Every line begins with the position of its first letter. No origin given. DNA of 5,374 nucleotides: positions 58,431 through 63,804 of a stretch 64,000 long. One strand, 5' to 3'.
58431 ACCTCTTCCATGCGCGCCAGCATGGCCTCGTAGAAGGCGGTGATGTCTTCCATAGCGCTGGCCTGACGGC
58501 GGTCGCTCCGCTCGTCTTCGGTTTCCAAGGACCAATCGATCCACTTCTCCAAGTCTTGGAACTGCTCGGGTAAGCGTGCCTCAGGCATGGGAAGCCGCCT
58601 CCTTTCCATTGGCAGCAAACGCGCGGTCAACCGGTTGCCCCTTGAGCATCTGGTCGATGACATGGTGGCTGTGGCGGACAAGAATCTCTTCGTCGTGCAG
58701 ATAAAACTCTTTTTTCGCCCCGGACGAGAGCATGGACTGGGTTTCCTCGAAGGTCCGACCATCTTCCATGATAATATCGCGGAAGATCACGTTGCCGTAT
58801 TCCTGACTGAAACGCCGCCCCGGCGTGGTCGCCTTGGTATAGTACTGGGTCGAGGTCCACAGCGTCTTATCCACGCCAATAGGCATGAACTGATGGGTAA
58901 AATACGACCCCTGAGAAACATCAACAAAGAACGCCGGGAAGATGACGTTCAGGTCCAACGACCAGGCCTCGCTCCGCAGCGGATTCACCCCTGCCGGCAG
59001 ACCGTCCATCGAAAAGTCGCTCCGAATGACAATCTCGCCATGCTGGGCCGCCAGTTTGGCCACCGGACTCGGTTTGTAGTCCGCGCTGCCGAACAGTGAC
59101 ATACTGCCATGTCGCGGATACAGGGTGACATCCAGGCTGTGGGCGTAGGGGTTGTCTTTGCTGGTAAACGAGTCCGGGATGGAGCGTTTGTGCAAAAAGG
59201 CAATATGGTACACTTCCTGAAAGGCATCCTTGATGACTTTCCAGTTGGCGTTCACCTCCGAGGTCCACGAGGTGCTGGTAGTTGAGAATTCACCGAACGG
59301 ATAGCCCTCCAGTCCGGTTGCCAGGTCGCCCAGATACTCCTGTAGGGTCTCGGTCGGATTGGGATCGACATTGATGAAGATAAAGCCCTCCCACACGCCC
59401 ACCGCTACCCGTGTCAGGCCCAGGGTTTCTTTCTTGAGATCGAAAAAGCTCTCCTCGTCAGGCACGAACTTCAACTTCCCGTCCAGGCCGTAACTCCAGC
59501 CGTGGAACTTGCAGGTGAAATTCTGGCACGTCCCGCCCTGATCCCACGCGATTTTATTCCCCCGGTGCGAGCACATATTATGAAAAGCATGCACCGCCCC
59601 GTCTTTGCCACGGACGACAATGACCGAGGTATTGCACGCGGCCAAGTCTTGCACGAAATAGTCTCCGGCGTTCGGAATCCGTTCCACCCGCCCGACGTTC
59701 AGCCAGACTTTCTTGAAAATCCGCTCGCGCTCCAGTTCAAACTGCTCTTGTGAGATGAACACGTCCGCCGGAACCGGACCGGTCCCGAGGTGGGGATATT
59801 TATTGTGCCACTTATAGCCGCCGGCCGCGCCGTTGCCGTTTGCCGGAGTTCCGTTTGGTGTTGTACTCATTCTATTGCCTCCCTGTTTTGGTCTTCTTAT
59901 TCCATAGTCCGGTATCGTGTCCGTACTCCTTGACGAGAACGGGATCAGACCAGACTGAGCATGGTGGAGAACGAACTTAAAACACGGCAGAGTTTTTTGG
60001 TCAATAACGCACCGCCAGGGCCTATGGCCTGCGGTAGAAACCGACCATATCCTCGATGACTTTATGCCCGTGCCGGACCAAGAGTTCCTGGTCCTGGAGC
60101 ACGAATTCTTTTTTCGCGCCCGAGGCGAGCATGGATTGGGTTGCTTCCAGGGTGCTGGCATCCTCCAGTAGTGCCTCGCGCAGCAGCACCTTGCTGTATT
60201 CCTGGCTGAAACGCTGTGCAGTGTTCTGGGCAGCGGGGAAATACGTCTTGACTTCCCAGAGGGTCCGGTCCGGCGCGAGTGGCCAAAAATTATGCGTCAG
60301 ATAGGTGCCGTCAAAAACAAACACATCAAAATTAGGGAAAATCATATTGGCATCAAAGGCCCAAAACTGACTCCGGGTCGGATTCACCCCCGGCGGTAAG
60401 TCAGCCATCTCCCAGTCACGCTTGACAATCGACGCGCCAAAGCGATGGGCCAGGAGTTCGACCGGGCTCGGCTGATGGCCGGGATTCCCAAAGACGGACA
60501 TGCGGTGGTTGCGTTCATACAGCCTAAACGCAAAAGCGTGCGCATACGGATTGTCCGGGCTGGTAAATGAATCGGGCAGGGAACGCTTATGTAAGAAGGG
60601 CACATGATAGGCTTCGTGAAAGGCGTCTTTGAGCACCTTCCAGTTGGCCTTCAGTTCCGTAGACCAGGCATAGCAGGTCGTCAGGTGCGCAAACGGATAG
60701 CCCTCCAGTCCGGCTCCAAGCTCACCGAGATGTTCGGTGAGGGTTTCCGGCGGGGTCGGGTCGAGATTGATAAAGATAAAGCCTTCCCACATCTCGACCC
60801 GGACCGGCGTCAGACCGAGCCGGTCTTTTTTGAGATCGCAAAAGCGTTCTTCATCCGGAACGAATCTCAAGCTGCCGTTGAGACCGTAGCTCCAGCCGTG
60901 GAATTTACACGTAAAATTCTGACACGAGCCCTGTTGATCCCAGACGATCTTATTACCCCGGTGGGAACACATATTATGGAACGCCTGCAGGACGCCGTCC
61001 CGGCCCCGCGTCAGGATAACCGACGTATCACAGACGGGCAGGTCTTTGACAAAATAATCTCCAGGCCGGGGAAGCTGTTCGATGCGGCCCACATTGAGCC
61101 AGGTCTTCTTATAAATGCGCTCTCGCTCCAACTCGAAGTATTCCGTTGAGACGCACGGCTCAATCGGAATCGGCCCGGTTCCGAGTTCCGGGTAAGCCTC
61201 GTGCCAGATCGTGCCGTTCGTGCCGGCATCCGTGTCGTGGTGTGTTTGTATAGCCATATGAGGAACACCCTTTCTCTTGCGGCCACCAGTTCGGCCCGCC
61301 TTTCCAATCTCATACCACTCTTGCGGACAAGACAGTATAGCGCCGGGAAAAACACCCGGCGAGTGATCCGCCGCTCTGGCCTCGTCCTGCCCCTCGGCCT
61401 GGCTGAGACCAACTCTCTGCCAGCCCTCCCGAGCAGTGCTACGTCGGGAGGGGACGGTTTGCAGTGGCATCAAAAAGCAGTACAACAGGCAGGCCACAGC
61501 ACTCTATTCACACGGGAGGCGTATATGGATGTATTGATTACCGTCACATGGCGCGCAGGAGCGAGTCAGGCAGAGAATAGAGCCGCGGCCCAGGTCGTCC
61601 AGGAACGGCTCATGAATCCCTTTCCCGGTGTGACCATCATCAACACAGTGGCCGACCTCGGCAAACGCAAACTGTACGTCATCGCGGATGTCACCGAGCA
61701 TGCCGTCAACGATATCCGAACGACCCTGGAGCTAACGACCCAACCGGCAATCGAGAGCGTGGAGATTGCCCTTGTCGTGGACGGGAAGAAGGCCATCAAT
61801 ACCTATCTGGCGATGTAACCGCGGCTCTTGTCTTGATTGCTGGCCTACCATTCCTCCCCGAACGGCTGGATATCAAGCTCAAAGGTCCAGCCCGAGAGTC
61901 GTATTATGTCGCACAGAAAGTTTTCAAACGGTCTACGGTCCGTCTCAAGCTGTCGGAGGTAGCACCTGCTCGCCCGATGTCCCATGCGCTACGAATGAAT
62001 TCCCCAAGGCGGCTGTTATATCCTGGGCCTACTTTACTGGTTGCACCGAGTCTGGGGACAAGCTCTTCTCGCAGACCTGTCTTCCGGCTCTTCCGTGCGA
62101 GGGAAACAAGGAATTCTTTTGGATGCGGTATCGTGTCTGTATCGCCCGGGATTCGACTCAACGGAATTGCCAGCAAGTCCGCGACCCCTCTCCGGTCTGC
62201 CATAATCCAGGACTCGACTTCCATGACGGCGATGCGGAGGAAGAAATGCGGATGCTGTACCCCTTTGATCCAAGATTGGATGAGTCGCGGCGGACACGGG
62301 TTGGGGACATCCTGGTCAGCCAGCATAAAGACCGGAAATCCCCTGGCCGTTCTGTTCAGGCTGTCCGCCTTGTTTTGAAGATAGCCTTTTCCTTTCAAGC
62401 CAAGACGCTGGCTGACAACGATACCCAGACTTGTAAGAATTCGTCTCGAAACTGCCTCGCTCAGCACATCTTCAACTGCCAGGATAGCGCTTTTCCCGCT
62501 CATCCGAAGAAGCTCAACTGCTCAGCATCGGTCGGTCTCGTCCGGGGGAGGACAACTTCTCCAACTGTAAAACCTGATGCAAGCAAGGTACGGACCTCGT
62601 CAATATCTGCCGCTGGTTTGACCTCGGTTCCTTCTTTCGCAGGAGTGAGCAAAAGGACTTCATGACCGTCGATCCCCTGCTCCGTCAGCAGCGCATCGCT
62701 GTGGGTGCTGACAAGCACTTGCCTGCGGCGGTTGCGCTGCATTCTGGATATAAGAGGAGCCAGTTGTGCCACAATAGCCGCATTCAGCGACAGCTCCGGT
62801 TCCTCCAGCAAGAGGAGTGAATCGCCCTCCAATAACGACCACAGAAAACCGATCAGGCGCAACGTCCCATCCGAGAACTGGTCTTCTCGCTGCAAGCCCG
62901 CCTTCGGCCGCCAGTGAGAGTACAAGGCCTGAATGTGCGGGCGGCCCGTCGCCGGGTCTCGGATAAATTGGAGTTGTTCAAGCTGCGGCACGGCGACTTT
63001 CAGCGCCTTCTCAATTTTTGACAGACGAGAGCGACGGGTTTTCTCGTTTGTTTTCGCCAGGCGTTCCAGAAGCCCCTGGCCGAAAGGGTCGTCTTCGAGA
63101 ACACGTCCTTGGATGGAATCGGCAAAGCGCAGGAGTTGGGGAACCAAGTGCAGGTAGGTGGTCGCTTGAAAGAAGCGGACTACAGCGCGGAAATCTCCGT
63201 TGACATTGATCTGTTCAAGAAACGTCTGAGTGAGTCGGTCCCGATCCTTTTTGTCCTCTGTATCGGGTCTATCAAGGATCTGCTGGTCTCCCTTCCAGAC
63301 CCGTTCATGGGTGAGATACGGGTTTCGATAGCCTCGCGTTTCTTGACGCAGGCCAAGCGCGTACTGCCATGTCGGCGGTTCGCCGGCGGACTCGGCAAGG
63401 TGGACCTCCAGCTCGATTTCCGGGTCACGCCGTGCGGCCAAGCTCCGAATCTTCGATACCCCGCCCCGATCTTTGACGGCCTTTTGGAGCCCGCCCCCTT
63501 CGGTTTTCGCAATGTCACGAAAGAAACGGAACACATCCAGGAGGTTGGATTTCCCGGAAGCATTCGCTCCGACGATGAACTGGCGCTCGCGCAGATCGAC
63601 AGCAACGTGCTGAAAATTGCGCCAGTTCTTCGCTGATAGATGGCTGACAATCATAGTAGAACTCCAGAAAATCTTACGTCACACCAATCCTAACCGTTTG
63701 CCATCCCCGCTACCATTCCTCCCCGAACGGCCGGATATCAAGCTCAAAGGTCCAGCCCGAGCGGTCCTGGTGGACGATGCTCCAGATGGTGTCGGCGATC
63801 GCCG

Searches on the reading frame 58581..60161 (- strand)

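Call 15: search_protein_families(library=pfam, proteins=[window:58581-60161:-], max_evalue=0.001)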
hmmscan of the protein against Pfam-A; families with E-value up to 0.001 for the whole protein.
window:58581-60161:- (526 aa): 2 families
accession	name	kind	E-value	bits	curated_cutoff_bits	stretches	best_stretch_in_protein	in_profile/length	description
PF00848.25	Ring_hydroxyl_A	-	1e-26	94.6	24.9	1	298-507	9-207/208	Ring hydroxylating alpha subunit (catalytic domain)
PF00355.32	Rieske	-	1.9e-15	57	20.3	1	153-238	2-83/88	Rieske [2Fe-2S] domain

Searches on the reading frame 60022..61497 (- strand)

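Call 15: search_protein_families(library=pfam, proteins=[window:60022-61497:-], max_evalue=0.001)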
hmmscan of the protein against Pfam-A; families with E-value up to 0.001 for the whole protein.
window:60022-61497:- (491 aa): 2 families
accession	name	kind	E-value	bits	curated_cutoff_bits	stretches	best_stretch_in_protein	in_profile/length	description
PF00848.25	Ring_hydroxyl_A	-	9.6e-31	107.7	24.9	1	270-485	2-206/208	Ring hydroxylating alpha subunit (catalytic domain)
PF00355.32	Rieske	-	1.2e-14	54.4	20.3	1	132-218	1-83/88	Rieske [2Fe-2S] domain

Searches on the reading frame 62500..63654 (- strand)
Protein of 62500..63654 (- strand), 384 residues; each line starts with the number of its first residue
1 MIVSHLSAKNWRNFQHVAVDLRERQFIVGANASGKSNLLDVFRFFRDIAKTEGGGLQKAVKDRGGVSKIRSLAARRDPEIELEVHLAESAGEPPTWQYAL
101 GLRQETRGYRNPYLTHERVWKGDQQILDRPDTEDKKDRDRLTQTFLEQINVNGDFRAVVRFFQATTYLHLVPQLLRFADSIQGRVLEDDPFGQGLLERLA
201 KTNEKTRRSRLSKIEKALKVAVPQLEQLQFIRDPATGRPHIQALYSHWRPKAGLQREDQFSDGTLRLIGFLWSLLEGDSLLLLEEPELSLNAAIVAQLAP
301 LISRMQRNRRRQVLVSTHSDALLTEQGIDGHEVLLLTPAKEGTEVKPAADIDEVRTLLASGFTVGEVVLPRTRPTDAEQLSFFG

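Call 15: search_protein_families(library=pfam, proteins=[window:62500-63654:-], max_evalue=0.001)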
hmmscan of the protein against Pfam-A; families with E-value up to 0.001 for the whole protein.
window:62500-63654:- (384 aa): 5 families
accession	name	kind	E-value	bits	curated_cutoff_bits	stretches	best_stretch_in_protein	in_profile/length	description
PF13304.12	AAA_21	-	5.7e-36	125.6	27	1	26-323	3-303/304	AAA domain, putative AbiEii toxin, Type IV TA system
PF13175.12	AAA_15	-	7.4e-14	52.6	32.1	1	1-64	1-55/374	AAA ATPase domain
PF02463.25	SMC_N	-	1.7e-07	31.3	40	1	3-44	2-46/220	RecF/RecN/SMC N terminal domain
PF13555.12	AAA_29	-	1.8e-05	24.8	27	1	5-40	3-40/61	P-loop containing region of AAA domain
PF13476.12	AAA_23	-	0.00057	21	27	0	6-221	2-166/201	AAA domain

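Call 64: search_protein_families(library=pfam, proteins=[window:62500-63654:-], max_evalue=1)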
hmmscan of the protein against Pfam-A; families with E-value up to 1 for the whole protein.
window:62500-63654:- (384 aa): 7 families
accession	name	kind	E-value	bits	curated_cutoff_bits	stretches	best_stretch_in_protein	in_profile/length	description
PF13304.12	AAA_21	-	5.7e-36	125.6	27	1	26-323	3-303/304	AAA domain, putative AbiEii toxin, Type IV TA system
PF13175.12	AAA_15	-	7.4e-14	52.6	32.1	2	1-64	1-55/374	AAA ATPase domain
PF02463.25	SMC_N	-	1.7e-07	31.3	40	1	3-44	2-46/220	RecF/RecN/SMC N terminal domain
PF13555.12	AAA_29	-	1.8e-05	24.8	27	1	5-40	3-40/61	P-loop containing region of AAA domain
PF13476.12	AAA_23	-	0.00057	21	27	1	6-221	2-166/201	AAA domain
PF00005.33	ABC_tran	-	0.038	15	25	0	22-42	11-31/137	ABC transporter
PF11398.14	DUF2813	-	0.077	12.8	21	0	1-42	1-42/372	Protein of unknown function (DUF2813)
